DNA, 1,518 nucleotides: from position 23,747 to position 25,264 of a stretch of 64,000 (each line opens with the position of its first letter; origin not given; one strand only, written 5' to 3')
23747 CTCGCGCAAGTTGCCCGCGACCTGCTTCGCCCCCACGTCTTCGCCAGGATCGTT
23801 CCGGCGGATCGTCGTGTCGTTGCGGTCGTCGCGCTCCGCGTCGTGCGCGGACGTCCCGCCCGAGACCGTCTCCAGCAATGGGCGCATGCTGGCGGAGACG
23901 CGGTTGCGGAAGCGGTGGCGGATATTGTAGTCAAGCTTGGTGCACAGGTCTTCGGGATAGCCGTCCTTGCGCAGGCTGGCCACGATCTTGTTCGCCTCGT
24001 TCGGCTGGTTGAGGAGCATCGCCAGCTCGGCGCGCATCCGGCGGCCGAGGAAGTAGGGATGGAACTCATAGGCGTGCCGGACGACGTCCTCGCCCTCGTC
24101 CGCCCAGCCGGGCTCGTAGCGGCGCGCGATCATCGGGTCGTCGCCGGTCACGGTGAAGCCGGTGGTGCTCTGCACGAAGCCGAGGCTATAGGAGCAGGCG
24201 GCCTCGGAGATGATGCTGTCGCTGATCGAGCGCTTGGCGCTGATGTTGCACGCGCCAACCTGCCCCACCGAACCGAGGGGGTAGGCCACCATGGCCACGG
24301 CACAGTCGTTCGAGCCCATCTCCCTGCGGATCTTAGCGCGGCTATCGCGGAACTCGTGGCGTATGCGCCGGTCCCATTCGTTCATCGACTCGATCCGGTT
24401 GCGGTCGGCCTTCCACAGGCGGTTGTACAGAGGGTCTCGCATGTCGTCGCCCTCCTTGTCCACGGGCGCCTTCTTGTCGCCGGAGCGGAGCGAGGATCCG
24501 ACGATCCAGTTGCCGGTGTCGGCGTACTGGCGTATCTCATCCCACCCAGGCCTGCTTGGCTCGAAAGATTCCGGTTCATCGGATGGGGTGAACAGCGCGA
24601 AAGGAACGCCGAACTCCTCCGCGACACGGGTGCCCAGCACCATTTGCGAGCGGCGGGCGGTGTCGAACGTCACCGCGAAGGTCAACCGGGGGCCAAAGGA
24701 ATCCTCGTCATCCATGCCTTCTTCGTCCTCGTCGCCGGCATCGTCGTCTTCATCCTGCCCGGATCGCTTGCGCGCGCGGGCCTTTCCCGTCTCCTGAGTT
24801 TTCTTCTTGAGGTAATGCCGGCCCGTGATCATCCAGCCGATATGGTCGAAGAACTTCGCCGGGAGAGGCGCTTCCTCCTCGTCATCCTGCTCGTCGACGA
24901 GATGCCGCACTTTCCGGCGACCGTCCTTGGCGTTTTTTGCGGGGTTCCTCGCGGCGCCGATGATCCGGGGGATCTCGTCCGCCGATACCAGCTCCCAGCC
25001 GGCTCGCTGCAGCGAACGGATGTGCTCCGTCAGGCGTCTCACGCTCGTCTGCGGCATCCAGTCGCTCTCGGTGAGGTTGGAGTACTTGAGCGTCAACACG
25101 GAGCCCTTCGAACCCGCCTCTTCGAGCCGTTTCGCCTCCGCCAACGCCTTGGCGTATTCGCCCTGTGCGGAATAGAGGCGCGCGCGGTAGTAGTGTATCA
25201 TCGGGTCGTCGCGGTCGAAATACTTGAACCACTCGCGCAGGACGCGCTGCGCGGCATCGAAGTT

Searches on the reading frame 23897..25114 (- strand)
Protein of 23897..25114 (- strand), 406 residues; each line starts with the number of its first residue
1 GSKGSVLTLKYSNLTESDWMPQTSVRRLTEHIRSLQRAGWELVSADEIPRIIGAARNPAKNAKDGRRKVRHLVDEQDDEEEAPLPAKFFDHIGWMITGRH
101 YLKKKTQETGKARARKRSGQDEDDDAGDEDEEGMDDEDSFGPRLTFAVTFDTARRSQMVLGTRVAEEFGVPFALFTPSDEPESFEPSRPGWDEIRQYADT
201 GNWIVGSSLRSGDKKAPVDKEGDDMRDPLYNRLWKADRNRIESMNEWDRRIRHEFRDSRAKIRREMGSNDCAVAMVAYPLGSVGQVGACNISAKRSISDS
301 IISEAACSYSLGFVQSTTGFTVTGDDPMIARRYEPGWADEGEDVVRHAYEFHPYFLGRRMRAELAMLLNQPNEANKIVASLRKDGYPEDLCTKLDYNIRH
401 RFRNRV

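Call 48: search_solved_structures(query=window:23897-25114:-, max_evalue=10, show_alignments=3)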
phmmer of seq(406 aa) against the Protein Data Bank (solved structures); distinct sequences matched with E-value up to 10: 2.
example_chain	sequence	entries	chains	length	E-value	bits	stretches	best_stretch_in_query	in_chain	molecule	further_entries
6y09_C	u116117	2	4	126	0.13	14.6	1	22-117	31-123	Autophagy-related protein 16-1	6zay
3ztw_A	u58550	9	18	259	0.69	12.2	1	35-124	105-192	MANNOSYL-3-PHOSPHOGLYCERATE PHOSPHATASE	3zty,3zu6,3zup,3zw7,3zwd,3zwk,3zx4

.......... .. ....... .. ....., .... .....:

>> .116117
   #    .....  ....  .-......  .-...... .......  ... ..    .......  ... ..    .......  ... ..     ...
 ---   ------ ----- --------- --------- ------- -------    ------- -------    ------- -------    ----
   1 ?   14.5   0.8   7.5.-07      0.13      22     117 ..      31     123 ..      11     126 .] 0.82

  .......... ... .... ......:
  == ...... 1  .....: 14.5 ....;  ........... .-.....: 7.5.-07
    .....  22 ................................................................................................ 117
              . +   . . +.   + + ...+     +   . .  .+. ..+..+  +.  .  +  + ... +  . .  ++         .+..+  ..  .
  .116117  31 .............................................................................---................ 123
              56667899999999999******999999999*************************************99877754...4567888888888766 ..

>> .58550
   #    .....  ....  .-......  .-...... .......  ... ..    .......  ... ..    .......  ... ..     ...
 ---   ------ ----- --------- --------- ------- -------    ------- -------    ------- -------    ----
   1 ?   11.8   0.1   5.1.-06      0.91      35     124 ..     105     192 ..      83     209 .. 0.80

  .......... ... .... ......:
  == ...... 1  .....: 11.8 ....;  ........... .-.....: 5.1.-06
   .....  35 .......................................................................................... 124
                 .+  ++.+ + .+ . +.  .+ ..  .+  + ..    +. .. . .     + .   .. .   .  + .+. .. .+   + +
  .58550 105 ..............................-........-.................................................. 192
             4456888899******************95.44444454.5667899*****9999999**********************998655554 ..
